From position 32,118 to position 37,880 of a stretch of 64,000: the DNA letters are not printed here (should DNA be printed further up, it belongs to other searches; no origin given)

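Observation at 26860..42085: Eight-gene multi-protease STAND operon: candidate undescribed proteolytic-cascade conflict/cell-death system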

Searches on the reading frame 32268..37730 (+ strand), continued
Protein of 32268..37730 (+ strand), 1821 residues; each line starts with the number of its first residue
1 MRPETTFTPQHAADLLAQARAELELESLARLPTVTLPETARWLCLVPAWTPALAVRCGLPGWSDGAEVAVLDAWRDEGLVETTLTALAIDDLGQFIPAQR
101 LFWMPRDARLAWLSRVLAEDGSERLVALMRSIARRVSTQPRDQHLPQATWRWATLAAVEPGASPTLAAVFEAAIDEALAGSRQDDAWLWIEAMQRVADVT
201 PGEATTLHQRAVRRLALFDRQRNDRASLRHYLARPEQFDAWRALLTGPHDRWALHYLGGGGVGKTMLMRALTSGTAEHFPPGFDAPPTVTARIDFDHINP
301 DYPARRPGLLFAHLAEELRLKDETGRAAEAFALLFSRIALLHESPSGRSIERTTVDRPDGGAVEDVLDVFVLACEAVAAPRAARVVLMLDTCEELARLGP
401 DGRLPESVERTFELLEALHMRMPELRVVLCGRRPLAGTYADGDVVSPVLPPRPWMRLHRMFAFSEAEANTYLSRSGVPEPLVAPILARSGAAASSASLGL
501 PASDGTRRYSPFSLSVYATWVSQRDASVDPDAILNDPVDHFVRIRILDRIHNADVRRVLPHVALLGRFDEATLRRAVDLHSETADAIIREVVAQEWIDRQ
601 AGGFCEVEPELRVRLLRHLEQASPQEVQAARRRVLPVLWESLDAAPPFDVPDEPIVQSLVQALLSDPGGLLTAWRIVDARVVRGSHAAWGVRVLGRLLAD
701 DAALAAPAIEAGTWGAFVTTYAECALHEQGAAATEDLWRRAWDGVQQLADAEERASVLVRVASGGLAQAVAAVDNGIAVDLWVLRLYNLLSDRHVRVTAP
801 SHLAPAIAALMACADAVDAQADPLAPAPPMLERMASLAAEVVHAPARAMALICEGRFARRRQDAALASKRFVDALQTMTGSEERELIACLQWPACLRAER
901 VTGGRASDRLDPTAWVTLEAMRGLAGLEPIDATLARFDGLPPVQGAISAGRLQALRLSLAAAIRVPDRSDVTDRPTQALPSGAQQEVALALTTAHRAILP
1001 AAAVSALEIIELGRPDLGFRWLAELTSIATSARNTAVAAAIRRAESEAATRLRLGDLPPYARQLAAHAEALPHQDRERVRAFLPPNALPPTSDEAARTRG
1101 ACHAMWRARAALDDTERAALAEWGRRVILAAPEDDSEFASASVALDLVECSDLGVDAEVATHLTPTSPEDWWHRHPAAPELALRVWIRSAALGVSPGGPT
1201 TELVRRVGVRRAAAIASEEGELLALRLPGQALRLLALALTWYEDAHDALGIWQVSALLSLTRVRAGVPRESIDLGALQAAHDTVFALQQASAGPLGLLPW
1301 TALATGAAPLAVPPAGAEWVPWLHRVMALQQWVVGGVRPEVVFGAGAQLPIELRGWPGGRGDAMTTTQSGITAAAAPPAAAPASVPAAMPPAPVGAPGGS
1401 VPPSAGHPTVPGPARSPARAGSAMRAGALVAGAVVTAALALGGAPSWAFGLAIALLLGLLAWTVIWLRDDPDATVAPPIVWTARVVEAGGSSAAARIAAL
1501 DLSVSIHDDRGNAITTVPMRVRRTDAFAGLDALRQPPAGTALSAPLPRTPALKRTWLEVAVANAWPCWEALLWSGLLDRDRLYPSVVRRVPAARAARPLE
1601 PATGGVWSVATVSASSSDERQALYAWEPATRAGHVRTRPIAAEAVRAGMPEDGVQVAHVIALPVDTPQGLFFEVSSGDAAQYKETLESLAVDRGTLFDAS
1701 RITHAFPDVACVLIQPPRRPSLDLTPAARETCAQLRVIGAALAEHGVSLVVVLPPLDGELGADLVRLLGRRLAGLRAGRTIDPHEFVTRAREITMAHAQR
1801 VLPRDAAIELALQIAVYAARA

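Call 37: search_protein_families(library=pfam, alignment_id=A1, max_evalue=0.1)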
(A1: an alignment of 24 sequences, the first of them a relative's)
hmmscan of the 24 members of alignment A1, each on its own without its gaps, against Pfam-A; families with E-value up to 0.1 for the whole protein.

A. member 1, P0001 (1821 aa): 1 family
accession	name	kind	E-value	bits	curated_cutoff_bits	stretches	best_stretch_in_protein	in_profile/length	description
PF25213.1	HVO_A0261_N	-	0.035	14.4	35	0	566-604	23-61/86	HVO_A0261 N-terminal domain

B. families by the number of members that match (of 24 scanned): 23 families
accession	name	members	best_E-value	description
PF13191.12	AAA_16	15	1.1e-09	AAA ATPase domain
PF13401.12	AAA_22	14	2.3e-06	AAA domain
PF05729.18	NACHT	13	4.7e-05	NACHT domain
PF24883.2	NPHP3_N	6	0.00048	Nephrocystin 3, N-terminal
PF07719.23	TPR_2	3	5.4e-05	Tetratricopeptide repeat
PF13424.12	TPR_12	3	0.002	Tetratricopeptide repeat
PF00004.35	AAA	3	0.0027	ATPase family associated with various cellular activities (AAA)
PF00515.34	TPR_1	2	0.072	Tetratricopeptide repeat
PF13481.12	AAA_25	1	0.0033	AAA domain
PF19492.4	DUF6027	1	0.0057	Family of unknown function (DUF6027)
PF13432.12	TPR_16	1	0.011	Tetratricopeptide repeat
PF13604.12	AAA_30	1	0.014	AAA domain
PF01656.29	CbiA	1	0.026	CobQ/CobB/MinD/ParA nucleotide binding domain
PF23300.3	HEAT_Nup120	1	0.031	Nucleoporin Nup120, HEAT repeats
PF25213.1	HVO_A0261_N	1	0.035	HVO_A0261 N-terminal domain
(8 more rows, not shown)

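Call 60: find_encoding_contigs(protein=P0089, flank=10000, max_places=1)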
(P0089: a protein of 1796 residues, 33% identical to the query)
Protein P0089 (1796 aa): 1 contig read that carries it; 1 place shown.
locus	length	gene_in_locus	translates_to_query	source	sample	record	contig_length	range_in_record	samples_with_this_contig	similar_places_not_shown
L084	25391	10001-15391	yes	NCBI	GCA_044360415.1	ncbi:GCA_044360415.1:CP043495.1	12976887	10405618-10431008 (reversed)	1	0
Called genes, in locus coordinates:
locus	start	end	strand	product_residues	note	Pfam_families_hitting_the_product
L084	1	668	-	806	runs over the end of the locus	PF14361:RsbRD_N, PF08448:PAS_4, PF00989:PAS, PF08448:PAS_4, PF13426:PAS_9, PF01590:GAF, PF13185:GAF_2, PF00512:HisKA, +4 more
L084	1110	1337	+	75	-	-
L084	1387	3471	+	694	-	PF01590:GAF, PF13185:GAF_2, PF00989:PAS (weak), PF08448:PAS_4 (weak), PF13188:PAS_8 (faint), PF13426:PAS_9 (faint), PF13596:PAS_10 (faint), PF08448:PAS_4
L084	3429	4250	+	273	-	PF00512:HisKA, PF02518:HATPase_c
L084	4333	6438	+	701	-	PF01590:GAF (weak), PF13185:GAF_2, PF00989:PAS (weak), PF08448:PAS_4, PF00512:HisKA, PF02518:HATPase_c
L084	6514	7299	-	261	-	PF09557:DUF2382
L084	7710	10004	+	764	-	PF12770:CHAT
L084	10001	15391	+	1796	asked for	PF13191:AAA_16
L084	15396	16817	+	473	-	-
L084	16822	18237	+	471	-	PF01364:Peptidase_C25 (faint)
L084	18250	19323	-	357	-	PF02618:YceG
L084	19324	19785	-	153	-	PF03652:RuvX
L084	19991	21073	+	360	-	-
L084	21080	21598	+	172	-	PF13428:TPR_14 (faint), PF00515:TPR_1 (faint), PF07719:TPR_2 (faint), PF13181:TPR_8 (faint), PF13432:TPR_16 (weak), PF14559:TPR_19 (weak), PF13432:TPR_16 (weak), PF13414:TPR_11 (weak), +1 more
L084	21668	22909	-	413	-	PF16491:Peptidase_M48_N, PF01435:Peptidase_M48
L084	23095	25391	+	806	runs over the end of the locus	PF01590:GAF, PF13185:GAF_2, PF00989:PAS, PF08447:PAS_3, PF13426:PAS_9 (faint), PF08447:PAS_3 (weak), PF00512:HisKA, PF02518:HATPase_c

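Call 61: find_encoding_contigs(protein=P0055, flank=10000, max_places=1)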
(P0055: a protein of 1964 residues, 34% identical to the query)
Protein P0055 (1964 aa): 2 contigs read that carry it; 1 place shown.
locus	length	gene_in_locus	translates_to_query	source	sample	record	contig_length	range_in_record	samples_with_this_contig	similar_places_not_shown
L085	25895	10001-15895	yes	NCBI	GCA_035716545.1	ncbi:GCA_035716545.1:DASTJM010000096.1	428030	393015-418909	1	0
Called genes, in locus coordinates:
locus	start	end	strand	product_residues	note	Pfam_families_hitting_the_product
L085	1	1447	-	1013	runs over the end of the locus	PF09206:ArabFuran-catal, PF00932:LTD, PF13385:Laminin_G_3, PF05270:AbfB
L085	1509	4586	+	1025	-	PF02012:BNR (faint), PF15902:Sortilin-Vps10 (weak)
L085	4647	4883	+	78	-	-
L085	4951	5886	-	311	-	-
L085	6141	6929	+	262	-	PF00903:Glyoxalase (faint), PF18029:Glyoxalase_6 (faint), PF22677:Ble-like_N (faint)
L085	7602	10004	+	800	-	PF12770:CHAT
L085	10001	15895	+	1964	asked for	-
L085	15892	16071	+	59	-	-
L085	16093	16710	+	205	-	-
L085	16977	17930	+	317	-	PF12006:DUF3500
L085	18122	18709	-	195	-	PF09348:DUF1990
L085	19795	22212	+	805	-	PF00082:Peptidase_S8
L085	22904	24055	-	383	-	-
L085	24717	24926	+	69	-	-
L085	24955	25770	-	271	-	PF13489:Methyltransf_23 (faint), PF01209:Ubie_methyltran, PF13847:Methyltransf_31 (weak), PF08241:Methyltransf_11, PF08242:Methyltransf_12, PF13649:Methyltransf_25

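Call 62: find_encoding_contigs(protein=P0060, flank=10000, max_places=1)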
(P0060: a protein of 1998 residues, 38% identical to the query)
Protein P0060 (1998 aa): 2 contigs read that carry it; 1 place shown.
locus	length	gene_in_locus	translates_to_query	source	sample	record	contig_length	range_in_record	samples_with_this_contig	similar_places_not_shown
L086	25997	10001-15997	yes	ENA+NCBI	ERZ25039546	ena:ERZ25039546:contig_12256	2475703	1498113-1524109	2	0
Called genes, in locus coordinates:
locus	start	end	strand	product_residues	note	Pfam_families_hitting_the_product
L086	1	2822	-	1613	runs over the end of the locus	PF20148:DUF6531, PF05593:RHS_repeat, PF25023:TEN_YD-shell, PF05593:RHS_repeat, PF25023:TEN_YD-shell, PF05593:RHS_repeat, PF25023:TEN_YD-shell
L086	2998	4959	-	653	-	PF09286:Pro-kuma_activ, PF00082:Peptidase_S8 (weak)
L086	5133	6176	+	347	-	PF06224:AlkZ-like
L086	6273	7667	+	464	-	-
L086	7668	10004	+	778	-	PF12770:CHAT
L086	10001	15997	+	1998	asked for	-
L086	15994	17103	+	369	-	-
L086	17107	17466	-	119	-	PF20223:DUF6582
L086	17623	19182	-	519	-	PF02720:DUF222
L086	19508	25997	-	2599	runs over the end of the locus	PF20148:DUF6531, PF05593:RHS_repeat, PF25023:TEN_YD-shell (weak), PF05593:RHS_repeat, PF25023:TEN_YD-shell, PF05593:RHS_repeat (weak), PF01833:TIG, PF01833:TIG, +1 more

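Call 63: find_encoding_contigs(protein=P0082, flank=10000, max_places=1)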
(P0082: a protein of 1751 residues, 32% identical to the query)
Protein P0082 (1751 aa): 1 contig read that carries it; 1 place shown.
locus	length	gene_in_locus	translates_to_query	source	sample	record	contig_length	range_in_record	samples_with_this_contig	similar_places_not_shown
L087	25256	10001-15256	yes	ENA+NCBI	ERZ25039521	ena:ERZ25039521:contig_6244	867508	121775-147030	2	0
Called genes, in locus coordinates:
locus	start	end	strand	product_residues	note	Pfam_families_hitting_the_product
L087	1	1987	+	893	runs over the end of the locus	-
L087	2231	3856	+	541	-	PF00069:Pkinase, PF07714:PK_Tyr_Ser-Thr (weak)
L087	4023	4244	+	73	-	-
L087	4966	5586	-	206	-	-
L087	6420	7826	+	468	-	-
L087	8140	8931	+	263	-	-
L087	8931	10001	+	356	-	-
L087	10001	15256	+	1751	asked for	PF13191:AAA_16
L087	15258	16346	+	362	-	-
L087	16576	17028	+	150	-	PF00075:RNase_H (weak), PF13456:RVT_3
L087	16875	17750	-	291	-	-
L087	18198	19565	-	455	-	PF00899:ThiF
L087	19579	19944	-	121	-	-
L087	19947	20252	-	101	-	-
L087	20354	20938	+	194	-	-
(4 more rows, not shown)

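Call 71: search_protein_families(library=pfam, proteins=[L048:15174-18785:+, L019:11279-14050:+, L033:15477-17345:+, L084:16822-18237:+], max_evalue=0.01)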
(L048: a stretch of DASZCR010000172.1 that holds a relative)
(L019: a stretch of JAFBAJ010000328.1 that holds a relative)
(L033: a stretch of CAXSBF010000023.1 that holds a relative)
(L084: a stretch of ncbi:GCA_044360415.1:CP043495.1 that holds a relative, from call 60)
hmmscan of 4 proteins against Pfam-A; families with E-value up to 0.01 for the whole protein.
L048:15174-18785:+ (1204 aa): 2 families
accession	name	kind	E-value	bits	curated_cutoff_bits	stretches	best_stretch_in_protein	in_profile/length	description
PF12770.12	CHAT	-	9.2e-09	35.6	24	1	1032-1149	132-251/289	CHAT domain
PF01364.23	Peptidase_C25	-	0.0084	15.8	23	0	1080-1175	251-350/374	Peptidase family C25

L019:11279-14050:+ (924 aa): 2 families
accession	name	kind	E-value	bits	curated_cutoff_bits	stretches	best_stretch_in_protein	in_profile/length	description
PF01364.23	Peptidase_C25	-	1.9e-08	34.4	23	1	724-901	179-347/374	Peptidase family C25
PF12770.12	CHAT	-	8e-05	22.6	24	1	758-905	123-272/289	CHAT domain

L033:15477-17345:+ (623 aa): 0 families

L084:16822-18237:+ (471 aa): 1 family
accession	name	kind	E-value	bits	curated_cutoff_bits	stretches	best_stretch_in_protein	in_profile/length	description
PF01364.23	Peptidase_C25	-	3.7e-06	26.9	23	0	337-465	283-374/374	Peptidase family C25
